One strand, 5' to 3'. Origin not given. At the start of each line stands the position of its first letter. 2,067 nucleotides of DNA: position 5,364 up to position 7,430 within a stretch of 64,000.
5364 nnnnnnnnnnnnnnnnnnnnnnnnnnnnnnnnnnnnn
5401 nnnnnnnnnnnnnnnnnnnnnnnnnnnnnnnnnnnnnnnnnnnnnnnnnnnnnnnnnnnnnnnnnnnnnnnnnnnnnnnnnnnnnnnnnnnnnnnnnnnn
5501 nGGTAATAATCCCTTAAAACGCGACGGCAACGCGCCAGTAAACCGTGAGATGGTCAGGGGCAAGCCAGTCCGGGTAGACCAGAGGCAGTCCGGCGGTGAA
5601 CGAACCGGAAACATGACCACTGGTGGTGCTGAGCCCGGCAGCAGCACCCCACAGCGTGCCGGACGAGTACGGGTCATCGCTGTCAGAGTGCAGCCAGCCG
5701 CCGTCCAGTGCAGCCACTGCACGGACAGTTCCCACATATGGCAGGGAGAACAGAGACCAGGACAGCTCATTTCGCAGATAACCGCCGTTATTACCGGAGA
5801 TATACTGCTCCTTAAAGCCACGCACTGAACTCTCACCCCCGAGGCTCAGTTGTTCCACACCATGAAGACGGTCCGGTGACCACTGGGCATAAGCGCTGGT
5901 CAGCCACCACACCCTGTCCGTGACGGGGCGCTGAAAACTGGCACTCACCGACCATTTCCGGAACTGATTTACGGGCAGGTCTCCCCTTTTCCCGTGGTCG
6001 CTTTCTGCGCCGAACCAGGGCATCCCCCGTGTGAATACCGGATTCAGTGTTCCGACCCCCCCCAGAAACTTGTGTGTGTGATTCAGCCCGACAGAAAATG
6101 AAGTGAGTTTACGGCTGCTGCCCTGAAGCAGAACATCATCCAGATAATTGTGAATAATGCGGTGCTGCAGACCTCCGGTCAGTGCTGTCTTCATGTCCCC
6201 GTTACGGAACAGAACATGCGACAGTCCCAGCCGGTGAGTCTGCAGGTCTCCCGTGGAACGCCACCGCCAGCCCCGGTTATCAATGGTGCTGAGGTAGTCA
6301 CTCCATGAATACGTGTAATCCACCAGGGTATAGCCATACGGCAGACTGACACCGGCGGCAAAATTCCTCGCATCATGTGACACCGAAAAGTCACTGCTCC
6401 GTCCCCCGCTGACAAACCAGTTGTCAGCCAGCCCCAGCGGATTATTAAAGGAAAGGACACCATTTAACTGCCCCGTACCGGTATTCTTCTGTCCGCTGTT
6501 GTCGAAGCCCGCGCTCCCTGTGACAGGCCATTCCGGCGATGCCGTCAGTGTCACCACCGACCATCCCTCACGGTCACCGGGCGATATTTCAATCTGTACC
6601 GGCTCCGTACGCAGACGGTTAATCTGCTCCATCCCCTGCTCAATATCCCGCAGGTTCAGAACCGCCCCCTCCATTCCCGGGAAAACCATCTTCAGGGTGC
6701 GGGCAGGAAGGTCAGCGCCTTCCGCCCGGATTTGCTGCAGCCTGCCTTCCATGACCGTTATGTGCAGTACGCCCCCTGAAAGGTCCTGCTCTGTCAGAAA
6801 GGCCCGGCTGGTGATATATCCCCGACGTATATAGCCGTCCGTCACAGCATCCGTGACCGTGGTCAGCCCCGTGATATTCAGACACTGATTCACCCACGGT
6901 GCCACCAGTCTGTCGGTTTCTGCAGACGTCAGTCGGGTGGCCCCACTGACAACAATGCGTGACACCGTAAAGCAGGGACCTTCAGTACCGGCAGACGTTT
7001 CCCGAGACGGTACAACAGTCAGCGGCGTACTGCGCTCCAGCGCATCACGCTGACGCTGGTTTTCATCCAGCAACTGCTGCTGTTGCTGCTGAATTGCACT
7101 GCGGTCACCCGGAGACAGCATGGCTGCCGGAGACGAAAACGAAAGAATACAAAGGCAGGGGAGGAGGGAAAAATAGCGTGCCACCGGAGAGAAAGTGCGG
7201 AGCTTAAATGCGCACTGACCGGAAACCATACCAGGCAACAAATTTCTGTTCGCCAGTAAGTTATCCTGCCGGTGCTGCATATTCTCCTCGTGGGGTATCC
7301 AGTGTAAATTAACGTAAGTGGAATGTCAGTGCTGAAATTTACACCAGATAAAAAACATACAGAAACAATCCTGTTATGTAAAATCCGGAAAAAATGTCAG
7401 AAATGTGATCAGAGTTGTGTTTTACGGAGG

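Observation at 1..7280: Contact-dependent inhibition locus (cdiB + 5' cdiA) at the window edge; toxin tip and immunity gene are out of view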

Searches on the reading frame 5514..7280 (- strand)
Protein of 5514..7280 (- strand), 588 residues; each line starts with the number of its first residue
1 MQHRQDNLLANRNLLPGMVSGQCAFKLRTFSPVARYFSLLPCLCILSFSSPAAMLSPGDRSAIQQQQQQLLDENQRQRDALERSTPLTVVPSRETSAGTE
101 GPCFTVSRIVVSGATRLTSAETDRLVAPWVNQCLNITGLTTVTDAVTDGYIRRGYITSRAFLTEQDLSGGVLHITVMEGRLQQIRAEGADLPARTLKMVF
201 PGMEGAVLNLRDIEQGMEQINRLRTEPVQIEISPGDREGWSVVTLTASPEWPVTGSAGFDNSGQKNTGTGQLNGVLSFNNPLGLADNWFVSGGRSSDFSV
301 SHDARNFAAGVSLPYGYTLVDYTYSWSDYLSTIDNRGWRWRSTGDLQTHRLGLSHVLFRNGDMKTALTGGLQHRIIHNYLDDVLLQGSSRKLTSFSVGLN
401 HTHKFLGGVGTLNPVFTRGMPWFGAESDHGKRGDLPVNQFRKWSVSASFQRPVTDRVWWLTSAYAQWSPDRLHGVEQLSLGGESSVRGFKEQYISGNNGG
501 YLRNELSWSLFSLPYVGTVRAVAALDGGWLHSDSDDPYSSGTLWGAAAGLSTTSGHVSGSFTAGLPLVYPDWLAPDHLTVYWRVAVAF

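Call 9: profile_search(protein=window:5514-7280:-)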
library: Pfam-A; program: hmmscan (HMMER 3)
A. the first sequence (588 residues): domains with independent E <= 10: 4; with E <= 0.001: 3
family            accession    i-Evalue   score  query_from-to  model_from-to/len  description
ShlB              PF03865.19    1.1e-90   304.8     239-551         1-310/311  Haemolysin secretion/activation protein ShlB/FhaC/HecB
POTRA_2           PF08479.16    9.6e-23    80.3     104-179         1-76/76  POTRA domain, ShlB-type
POTRA_3           PF17287.7       1e-17    63.7     182-234         3-56/56  POTRA domain
POTRA             PF07244.20        3.3     8.9     105-160         2-57/79  Surface antigen variable number repeat

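Call 37: find_encoding_contigs(protein=window:5517-7280:-, flank=10000, max_places=8)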
Protein window:5517-7280:- (588 aa): 22 contigs read that carry it; 8 places shown.
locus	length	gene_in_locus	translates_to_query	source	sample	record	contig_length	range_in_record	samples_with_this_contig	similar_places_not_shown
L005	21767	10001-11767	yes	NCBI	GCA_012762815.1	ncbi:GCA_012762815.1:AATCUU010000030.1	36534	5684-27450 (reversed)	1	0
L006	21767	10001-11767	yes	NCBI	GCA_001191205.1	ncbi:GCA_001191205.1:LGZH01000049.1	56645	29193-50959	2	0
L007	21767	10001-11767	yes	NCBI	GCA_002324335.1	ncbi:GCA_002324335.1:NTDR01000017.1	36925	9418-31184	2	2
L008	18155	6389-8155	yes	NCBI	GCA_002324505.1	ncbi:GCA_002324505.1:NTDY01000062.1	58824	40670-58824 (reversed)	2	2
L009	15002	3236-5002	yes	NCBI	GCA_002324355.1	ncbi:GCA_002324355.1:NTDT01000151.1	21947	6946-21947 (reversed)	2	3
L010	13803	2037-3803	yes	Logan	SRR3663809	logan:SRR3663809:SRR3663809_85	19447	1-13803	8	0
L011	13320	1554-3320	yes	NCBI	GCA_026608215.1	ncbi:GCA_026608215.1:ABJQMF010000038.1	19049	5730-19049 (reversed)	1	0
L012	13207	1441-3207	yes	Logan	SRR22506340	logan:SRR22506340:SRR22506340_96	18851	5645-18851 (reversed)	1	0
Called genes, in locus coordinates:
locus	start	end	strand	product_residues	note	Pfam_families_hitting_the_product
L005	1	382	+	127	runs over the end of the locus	PF25165:DUF7828, PF11682:Zn_ribbon_11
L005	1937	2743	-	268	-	PF06977:SdiA-regulated, PF13449:Phytase-like (faint)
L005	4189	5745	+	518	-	PF02652:Lactate_perm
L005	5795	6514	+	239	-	PF02754:CCG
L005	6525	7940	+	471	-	PF02589:LUD_dom, PF13187:Fer4_9 (faint), PF13183:Fer4_8, PF13237:Fer4_10 (faint), PF12838:Fer4_7 (faint), PF13534:Fer4_17 (weak), PF11870:LutB_C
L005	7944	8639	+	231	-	PF02589:LUD_dom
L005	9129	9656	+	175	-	PF21813:DUF6882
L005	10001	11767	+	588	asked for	PF08479:POTRA_2, PF17287:POTRA_3, PF03865:ShlB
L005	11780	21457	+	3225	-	PF05860:TPS, PF13332:Fil_haemagg_2, PF04829:PT-VENN, PF21726:DUF6862, PF24241:Deam_C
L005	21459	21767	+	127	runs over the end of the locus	PF21852:DUF6911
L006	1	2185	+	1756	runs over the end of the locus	PF08751:TrwC, PF22232:TraI_hel_assoc_N, PF18272:ssDNA_TraI_N, PF18340:TraI_2B, PF13245:AAA_19, PF13604:AAA_30, PF07057:TraI_C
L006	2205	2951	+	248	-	PF05857:TraX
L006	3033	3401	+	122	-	PF04076:BOF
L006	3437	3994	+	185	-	PF12602:FinO_N, PF04352:ProQ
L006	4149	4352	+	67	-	-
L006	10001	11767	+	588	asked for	PF08479:POTRA_2, PF17287:POTRA_3, PF03865:ShlB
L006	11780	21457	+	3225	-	PF05860:TPS, PF13332:Fil_haemagg_2, PF04829:PT-VENN, PF21726:DUF6862, PF24241:Deam_C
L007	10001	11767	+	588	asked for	PF08479:POTRA_2, PF17287:POTRA_3, PF03865:ShlB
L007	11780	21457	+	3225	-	PF05860:TPS, PF13332:Fil_haemagg_2, PF04829:PT-VENN, PF21726:DUF6862, PF24241:Deam_C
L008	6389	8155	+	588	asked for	PF08479:POTRA_2, PF17287:POTRA_3, PF03865:ShlB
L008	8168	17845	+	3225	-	PF05860:TPS, PF13332:Fil_haemagg_2, PF04829:PT-VENN, PF21726:DUF6862, PF24241:Deam_C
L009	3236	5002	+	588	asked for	PF08479:POTRA_2, PF17287:POTRA_3, PF03865:ShlB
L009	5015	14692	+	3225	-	PF05860:TPS, PF13332:Fil_haemagg_2, PF04829:PT-VENN, PF21726:DUF6862, PF24241:Deam_C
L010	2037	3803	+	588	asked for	PF08479:POTRA_2, PF17287:POTRA_3, PF03865:ShlB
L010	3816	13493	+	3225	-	PF05860:TPS, PF13332:Fil_haemagg_2, PF04829:PT-VENN, PF21726:DUF6862, PF24241:Deam_C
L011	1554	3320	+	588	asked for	PF08479:POTRA_2, PF17287:POTRA_3, PF03865:ShlB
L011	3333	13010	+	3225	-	PF05860:TPS, PF13332:Fil_haemagg_2, PF04829:PT-VENN, PF21726:DUF6862, PF24241:Deam_C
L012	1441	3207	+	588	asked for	PF08479:POTRA_2, PF17287:POTRA_3, PF03865:ShlB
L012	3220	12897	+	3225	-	PF05860:TPS, PF13332:Fil_haemagg_2, PF04829:PT-VENN, PF21726:DUF6862, PF24241:Deam_C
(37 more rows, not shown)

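Call 71: search_protein_families(proteins=[window:5517-7280:-], library=padloc, max_evalue=0.01)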
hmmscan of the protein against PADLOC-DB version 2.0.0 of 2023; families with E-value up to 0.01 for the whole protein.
window:5517-7280:- (588 aa): 0 families
